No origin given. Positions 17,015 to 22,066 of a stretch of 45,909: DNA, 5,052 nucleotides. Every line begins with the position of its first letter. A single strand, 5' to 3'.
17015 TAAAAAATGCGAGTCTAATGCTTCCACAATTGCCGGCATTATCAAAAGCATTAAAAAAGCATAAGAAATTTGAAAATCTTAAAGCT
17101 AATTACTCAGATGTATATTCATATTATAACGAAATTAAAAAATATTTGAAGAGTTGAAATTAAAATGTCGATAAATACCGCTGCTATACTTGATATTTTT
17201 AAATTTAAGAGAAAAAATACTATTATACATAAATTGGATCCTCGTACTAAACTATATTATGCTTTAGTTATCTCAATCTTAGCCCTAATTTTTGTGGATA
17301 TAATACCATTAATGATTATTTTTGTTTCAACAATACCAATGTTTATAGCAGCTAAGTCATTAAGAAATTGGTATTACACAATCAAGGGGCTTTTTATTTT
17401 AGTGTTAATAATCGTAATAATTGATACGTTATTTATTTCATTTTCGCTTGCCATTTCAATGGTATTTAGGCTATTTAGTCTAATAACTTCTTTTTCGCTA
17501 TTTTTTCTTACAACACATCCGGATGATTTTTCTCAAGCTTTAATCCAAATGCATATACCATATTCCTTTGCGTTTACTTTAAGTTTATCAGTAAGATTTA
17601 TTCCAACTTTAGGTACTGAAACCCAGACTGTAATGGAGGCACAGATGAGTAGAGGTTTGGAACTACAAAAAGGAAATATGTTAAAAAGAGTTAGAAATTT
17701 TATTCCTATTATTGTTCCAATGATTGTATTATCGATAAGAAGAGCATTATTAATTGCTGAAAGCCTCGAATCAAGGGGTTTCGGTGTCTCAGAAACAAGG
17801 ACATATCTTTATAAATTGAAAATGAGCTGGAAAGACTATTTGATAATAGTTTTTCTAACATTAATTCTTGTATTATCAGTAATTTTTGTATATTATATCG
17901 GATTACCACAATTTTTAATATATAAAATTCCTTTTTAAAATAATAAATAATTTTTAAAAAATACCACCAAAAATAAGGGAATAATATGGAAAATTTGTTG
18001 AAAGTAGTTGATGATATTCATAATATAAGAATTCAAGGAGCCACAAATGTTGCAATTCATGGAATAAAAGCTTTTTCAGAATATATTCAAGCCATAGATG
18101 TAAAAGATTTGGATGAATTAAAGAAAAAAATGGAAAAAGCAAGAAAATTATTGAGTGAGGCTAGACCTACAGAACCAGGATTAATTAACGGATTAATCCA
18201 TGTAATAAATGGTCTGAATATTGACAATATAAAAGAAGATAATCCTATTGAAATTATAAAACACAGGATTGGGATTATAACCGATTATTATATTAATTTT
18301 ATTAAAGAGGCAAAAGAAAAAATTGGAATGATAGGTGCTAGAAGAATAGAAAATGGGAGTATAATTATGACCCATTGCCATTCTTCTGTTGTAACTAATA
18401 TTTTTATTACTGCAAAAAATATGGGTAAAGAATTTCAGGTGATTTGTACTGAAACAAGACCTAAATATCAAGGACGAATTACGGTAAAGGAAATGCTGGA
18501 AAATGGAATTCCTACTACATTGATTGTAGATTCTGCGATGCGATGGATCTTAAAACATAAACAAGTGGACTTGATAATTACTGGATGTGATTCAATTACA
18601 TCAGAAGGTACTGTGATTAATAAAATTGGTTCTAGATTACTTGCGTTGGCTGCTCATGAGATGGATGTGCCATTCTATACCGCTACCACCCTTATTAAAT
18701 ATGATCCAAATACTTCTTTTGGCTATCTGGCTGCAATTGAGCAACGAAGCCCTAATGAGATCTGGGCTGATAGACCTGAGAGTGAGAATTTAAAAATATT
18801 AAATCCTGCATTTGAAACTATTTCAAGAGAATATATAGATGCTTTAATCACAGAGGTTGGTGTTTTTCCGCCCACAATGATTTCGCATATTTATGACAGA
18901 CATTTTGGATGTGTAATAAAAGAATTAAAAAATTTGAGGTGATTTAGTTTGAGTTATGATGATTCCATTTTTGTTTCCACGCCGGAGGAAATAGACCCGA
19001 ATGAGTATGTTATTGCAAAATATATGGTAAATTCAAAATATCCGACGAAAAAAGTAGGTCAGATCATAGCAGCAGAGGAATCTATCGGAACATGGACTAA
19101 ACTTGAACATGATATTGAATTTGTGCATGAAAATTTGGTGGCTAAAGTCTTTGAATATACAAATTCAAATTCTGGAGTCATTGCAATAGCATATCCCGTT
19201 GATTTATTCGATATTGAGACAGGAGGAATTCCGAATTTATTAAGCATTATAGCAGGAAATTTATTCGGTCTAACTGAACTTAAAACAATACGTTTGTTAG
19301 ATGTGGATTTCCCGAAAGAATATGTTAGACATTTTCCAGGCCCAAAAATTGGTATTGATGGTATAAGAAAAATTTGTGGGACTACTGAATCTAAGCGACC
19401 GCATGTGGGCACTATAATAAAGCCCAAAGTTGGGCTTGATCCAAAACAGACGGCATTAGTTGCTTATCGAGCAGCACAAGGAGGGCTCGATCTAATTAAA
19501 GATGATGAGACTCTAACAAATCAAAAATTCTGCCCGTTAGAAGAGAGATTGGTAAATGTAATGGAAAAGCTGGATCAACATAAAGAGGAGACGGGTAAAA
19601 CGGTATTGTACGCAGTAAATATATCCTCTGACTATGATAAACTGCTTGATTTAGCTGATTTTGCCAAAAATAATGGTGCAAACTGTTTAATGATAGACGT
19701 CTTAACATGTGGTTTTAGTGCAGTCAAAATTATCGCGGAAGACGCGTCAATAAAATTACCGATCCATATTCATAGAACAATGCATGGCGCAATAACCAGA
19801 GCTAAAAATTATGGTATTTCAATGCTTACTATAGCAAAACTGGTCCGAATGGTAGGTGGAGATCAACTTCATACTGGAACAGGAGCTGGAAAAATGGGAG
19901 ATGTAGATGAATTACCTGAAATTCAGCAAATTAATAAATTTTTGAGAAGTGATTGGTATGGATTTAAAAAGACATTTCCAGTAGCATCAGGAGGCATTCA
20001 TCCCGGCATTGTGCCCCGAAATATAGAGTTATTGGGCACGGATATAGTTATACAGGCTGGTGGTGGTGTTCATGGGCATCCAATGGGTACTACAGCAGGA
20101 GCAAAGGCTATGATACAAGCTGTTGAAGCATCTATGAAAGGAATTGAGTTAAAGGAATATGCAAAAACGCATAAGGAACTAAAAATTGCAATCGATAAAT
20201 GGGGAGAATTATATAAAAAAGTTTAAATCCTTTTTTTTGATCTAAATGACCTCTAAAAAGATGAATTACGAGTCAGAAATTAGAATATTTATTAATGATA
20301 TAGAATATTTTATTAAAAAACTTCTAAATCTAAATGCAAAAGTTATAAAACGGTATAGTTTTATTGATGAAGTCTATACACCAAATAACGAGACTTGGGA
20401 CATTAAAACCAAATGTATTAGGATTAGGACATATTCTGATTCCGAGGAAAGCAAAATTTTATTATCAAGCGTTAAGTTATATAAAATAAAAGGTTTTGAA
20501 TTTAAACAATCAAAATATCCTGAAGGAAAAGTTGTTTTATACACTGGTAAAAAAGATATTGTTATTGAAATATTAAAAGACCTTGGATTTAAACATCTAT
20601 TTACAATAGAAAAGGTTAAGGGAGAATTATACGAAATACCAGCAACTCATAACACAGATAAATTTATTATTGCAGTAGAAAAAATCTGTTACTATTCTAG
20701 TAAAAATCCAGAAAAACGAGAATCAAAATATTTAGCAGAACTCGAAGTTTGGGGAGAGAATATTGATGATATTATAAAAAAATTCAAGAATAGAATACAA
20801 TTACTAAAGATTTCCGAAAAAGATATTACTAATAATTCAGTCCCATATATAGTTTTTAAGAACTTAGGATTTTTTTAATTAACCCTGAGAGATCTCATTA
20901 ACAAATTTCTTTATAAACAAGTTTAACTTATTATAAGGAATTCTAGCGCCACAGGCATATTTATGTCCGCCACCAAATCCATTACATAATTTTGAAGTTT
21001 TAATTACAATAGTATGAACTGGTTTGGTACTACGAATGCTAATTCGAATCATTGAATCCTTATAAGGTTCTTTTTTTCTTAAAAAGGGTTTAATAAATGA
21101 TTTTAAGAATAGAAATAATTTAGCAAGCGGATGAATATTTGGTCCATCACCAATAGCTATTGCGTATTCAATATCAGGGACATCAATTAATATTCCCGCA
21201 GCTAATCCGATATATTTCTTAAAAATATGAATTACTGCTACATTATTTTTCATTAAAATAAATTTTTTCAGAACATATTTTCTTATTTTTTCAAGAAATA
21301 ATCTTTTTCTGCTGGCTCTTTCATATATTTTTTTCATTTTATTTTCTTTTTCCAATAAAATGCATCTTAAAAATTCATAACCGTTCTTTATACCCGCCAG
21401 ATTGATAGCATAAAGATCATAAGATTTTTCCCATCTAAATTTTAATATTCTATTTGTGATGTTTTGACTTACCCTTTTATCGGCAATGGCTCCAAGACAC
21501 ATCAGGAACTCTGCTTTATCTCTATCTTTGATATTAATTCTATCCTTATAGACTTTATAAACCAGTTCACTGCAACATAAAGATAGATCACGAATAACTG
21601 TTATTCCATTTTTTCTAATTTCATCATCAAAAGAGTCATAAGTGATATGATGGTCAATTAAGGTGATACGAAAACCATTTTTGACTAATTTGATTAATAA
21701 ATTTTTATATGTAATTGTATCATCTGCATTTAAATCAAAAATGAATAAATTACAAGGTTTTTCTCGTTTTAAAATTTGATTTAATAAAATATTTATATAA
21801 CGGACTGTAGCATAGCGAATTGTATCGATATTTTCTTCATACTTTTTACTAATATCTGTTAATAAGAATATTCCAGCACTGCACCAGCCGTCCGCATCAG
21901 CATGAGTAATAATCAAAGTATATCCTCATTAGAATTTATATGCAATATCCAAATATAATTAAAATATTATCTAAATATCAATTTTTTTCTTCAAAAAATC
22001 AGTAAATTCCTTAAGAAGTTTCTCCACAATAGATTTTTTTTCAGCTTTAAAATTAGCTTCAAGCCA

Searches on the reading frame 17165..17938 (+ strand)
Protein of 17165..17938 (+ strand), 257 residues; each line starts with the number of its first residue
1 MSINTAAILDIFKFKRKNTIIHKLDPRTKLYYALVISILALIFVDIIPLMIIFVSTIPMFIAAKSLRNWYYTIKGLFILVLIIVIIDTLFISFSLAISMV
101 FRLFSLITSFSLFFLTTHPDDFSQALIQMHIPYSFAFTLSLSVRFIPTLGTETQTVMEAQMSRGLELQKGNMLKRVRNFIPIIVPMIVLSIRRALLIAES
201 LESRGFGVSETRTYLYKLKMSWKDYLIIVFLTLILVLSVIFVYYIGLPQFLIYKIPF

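Call 8: search_protein_families(library=pfam, proteins=[window:17165-17938:+])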
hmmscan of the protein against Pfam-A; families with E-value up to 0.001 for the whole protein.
window:17165-17938:+ (257 aa): 1 family
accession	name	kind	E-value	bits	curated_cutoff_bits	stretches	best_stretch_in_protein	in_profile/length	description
PF02361.21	CbiQ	-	2.5e-22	80.1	25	1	18-213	2-214/216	Cobalt transport protein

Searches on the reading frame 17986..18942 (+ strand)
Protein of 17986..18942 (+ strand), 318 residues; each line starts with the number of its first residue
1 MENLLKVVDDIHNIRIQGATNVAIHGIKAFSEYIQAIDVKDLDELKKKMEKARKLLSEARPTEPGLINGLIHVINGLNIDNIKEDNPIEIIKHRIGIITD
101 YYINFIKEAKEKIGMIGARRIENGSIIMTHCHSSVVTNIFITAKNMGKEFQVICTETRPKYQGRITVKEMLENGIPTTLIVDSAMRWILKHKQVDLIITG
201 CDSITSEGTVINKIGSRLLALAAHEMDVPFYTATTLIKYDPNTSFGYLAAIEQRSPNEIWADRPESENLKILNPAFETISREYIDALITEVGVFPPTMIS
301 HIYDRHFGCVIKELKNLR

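Call 8: search_protein_families(library=pfam, proteins=[window:17986-18942:+])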
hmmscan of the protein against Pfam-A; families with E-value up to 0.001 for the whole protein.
window:17986-18942:+ (318 aa): 1 family
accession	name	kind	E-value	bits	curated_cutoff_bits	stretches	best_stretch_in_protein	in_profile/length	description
PF01008.23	IF-2B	-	1.6e-72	244.5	22.4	1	16-296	2-280/280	Initiation factor 2 subunit family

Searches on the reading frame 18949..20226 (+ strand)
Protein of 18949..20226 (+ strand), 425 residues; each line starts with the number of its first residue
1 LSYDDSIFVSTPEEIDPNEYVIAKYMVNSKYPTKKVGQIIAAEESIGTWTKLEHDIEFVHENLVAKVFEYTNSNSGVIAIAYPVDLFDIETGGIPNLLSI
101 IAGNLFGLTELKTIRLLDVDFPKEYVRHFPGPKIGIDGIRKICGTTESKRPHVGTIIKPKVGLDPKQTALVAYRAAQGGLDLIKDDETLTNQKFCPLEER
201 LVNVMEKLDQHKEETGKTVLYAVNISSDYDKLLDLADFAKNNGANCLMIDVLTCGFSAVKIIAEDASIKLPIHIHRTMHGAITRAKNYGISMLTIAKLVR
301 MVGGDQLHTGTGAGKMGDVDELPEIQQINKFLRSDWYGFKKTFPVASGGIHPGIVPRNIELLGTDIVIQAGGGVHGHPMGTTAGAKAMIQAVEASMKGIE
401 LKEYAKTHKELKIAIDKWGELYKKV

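Call 8: search_protein_families(library=pfam, proteins=[window:18949-20226:+])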
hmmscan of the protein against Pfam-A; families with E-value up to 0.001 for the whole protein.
window:18949-20226:+ (425 aa): 2 families
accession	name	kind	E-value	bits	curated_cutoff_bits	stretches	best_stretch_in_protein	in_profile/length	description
PF00016.26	RuBisCO_large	-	3.6e-79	266.5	30.1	1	149-418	13-299/299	Ribulose bisphosphate carboxylase large chain, catalytic domain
PF02788.21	RuBisCO_large_N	-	1.1e-22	81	20.7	1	21-125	14-120/120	Ribulose bisphosphate carboxylase large chain, N-terminal domain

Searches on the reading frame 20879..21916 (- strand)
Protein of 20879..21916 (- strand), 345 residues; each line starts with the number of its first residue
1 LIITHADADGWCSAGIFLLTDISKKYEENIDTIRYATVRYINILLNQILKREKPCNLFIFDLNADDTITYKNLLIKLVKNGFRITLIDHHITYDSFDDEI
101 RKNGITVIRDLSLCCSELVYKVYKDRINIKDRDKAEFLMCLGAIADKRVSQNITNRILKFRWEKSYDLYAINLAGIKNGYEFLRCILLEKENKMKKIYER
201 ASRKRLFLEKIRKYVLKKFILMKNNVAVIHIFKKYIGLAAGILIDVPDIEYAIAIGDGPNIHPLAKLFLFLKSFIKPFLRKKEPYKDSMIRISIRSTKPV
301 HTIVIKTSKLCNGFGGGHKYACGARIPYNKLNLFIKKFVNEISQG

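Call 51: search_protein_families(library=pfam, proteins=[window:20879-21916:-], max_evalue=0.0001)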
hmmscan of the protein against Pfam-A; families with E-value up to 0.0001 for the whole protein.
window:20879-21916:- (345 aa): 2 families
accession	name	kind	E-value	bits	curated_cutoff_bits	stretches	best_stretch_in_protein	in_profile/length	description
PF02272.25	DHHA1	-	1.3e-07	32.5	25.9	1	286-342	44-100/102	DHHA1 domain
PF01368.27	DHH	-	6.8e-06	26.8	28.1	1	2-133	4-116/125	DHH family, N-terminal domain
